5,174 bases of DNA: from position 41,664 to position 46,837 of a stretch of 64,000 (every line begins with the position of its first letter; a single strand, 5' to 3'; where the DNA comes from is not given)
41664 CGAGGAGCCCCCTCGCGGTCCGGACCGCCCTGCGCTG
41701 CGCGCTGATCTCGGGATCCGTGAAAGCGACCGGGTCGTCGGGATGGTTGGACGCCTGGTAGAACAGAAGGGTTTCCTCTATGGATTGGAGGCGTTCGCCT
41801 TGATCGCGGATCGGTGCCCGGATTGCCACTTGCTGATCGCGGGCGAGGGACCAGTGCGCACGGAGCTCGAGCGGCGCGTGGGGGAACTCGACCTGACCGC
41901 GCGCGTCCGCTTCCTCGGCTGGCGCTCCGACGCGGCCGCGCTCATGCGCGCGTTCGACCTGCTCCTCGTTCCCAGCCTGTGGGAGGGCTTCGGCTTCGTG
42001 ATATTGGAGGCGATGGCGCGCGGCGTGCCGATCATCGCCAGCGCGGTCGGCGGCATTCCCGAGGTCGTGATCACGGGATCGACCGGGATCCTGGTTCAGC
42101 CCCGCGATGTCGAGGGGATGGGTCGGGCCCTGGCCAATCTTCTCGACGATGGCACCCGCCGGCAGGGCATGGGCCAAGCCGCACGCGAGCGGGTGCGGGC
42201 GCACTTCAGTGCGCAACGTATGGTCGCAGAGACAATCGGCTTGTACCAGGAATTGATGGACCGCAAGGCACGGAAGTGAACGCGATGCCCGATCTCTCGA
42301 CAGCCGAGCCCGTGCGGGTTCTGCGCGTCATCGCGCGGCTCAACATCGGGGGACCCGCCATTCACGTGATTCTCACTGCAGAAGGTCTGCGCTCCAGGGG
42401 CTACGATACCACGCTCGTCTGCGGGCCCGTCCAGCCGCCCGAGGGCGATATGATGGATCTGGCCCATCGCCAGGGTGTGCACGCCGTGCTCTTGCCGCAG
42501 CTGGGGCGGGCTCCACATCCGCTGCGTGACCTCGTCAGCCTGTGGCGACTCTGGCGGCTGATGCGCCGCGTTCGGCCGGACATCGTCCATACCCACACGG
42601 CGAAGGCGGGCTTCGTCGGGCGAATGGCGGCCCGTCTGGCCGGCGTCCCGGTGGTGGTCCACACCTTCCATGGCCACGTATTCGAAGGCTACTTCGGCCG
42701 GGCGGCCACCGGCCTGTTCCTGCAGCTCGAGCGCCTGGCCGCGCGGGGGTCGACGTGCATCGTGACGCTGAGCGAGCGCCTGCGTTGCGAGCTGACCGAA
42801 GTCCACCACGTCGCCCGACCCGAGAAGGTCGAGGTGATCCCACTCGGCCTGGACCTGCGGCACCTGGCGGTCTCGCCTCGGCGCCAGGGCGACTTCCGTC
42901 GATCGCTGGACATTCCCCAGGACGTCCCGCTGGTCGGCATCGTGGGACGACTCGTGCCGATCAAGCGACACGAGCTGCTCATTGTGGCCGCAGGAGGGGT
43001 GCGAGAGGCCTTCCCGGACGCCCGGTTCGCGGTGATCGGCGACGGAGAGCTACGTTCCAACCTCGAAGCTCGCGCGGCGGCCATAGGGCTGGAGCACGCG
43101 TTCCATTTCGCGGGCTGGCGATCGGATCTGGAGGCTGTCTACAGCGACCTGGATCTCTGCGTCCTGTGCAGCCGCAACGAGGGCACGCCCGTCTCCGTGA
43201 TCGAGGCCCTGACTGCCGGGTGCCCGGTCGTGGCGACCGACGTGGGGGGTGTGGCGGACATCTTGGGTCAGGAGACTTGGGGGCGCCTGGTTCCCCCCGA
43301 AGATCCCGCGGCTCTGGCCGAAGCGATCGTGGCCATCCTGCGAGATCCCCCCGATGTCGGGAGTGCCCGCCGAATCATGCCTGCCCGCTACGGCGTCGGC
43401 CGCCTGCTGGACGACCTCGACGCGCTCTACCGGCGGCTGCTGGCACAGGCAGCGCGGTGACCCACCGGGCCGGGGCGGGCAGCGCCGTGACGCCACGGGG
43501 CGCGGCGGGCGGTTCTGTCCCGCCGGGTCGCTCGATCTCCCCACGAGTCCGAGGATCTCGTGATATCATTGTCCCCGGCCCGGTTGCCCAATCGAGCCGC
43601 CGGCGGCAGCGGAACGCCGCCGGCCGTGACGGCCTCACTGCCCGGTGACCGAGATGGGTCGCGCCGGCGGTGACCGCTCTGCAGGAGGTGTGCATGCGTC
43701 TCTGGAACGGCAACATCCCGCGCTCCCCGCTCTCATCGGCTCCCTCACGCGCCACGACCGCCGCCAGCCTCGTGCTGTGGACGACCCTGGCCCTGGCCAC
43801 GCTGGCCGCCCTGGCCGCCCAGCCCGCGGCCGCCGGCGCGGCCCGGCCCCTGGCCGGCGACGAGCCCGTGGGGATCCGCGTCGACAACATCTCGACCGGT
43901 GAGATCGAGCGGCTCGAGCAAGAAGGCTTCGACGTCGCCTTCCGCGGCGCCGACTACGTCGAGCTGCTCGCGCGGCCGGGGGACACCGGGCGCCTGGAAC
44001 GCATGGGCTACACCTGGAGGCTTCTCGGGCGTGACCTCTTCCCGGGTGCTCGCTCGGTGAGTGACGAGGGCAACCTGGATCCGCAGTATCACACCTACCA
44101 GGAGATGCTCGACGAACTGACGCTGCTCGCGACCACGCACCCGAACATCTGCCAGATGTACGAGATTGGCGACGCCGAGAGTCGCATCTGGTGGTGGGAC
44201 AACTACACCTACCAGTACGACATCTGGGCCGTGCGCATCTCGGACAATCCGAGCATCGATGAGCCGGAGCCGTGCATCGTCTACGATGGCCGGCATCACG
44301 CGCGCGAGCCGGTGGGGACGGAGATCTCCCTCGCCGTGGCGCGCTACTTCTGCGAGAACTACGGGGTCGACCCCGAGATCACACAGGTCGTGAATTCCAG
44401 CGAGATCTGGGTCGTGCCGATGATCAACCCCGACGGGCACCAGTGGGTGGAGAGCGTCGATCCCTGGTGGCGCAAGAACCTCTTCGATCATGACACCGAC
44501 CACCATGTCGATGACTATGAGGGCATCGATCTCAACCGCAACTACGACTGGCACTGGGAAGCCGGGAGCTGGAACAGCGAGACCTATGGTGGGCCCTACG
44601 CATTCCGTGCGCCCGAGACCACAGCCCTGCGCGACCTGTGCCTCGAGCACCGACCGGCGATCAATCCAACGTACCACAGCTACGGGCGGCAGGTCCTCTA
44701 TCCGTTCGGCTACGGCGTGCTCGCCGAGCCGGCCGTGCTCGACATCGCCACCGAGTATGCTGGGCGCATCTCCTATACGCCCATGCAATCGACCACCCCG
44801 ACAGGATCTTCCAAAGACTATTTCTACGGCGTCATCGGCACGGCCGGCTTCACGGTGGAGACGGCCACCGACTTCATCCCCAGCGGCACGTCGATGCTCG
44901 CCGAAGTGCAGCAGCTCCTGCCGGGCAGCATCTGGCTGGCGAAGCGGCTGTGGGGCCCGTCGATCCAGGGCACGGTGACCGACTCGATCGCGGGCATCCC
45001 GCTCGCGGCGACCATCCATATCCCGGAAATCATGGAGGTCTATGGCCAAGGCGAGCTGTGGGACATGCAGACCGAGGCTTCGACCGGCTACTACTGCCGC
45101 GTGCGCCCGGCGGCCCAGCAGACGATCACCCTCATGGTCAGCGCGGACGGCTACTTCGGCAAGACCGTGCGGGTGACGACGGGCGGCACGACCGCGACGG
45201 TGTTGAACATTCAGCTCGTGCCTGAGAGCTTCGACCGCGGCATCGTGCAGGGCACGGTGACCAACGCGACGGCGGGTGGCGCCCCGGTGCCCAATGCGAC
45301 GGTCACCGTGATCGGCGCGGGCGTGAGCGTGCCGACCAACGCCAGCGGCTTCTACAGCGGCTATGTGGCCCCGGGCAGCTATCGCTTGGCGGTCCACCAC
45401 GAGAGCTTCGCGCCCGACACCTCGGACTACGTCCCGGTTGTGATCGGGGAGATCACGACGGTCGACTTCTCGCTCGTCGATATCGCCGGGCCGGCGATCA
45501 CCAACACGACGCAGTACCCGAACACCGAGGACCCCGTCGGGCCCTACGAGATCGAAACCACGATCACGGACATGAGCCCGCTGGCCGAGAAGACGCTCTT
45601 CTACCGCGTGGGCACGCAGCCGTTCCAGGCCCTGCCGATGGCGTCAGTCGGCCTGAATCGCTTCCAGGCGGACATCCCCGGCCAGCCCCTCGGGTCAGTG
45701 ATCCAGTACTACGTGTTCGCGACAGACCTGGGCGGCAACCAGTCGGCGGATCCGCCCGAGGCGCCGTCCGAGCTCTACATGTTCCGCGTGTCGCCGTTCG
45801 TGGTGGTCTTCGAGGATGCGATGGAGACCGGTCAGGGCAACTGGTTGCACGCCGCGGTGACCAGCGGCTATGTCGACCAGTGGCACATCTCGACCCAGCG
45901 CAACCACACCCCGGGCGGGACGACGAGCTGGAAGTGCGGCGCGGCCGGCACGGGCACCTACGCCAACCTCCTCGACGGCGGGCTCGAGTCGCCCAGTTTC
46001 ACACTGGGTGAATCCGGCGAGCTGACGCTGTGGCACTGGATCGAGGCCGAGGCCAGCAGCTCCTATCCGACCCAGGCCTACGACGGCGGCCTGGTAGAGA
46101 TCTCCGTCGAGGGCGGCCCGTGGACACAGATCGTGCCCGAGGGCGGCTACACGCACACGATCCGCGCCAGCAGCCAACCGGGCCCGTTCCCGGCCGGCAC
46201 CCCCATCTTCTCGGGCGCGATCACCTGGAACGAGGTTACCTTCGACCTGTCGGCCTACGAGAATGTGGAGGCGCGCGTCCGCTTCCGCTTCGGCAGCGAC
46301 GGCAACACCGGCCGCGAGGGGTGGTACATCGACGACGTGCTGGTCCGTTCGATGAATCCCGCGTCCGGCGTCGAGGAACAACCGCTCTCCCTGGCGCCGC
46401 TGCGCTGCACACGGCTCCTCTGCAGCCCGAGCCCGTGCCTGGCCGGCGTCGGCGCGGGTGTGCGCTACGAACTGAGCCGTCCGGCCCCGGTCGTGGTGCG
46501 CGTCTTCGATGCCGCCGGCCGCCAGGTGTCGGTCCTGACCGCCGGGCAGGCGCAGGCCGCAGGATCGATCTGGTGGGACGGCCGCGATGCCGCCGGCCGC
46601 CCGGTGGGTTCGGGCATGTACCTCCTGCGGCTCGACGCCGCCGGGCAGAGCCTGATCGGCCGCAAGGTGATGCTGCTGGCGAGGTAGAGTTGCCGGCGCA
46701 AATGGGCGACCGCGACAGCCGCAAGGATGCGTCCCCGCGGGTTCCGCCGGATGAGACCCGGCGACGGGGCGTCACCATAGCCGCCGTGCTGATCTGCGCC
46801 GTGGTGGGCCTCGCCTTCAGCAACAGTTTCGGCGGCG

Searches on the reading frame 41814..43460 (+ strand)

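Call 78: search_protein_families(library=pfam, proteins=[window:41814-43460:+], max_evalue=0.00001)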
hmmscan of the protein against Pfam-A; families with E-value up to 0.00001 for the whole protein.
window:41814-43460:+ (548 aa): 6 families
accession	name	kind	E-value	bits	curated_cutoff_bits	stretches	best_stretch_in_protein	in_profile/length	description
PF00534.26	Glycos_transf_1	-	3e-35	121.7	26.4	1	360-513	4-160/172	Glycosyl transferases group 1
PF13692.12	Glyco_trans_1_4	-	2e-34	119.3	27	1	372-511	2-142/142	Glycosyl transferases group 1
PF13579.12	Glyco_trans_4_4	-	5.3e-29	102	29.7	1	179-345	1-158/158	Glycosyl transferase 4-like domain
PF13439.12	Glyco_transf_4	-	1.1e-28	100.9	28.5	1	178-348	1-168/170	Glycosyltransferase Family 4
PF13477.12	Glyco_trans_4_2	-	3.3e-14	53.7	23.4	1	183-318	11-137/139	Glycosyl transferase 4-like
PF20706.3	GT4-conflict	-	1.7e-10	40.9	26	1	215-513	45-359/385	Family 4 Glycosyltransferase in conflict systems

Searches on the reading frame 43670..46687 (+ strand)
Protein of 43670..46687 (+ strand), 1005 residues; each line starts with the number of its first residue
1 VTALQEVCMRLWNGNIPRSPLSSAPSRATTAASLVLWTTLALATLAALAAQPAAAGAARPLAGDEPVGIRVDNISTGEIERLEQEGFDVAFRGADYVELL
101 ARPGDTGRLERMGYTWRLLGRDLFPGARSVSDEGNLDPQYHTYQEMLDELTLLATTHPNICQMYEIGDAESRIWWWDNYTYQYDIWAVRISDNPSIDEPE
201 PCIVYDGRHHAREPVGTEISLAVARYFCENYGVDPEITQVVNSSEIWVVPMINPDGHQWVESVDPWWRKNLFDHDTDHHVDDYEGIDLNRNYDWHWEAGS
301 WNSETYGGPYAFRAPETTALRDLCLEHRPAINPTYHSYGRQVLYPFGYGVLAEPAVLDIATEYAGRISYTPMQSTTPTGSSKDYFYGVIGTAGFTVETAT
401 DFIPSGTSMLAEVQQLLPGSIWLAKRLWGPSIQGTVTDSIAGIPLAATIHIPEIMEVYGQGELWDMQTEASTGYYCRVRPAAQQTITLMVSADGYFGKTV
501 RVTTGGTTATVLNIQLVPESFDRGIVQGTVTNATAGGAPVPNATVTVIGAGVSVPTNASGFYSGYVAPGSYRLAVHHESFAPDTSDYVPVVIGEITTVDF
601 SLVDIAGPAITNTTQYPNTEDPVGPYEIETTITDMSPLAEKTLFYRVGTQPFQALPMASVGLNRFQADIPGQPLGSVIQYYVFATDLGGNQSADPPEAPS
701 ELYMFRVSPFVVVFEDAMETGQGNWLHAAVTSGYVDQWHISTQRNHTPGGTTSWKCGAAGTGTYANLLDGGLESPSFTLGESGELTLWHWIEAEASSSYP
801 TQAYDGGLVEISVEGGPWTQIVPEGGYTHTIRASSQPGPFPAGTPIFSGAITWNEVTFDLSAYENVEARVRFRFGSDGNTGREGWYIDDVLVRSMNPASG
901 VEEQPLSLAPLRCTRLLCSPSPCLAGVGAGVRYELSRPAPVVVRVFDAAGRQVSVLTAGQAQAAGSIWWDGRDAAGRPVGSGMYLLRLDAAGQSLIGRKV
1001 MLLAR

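Call 78: search_protein_families(library=pfam, proteins=[window:43670-46687:+], max_evalue=0.00001)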
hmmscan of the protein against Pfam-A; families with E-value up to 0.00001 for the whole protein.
window:43670-46687:+ (1005 aa): 4 families
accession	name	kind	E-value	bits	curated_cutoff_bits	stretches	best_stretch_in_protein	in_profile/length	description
PF00246.29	Peptidase_M14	-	1.4e-43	150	21.6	1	149-400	4-263/286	Zinc carboxypeptidase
PF13620.12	CarboxypepD_reg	-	8.5e-18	64.9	32.3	1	526-602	2-81/82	Carboxypeptidase regulatory-like domain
PF13860.13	FlgD_ig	-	2.5e-08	34.2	27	1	929-991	12-76/79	FlgD Ig-like domain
PF13715.12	CarbopepD_reg_2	-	2.9e-07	30.8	32.2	0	526-584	1-59/88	CarboxypepD_reg-like domain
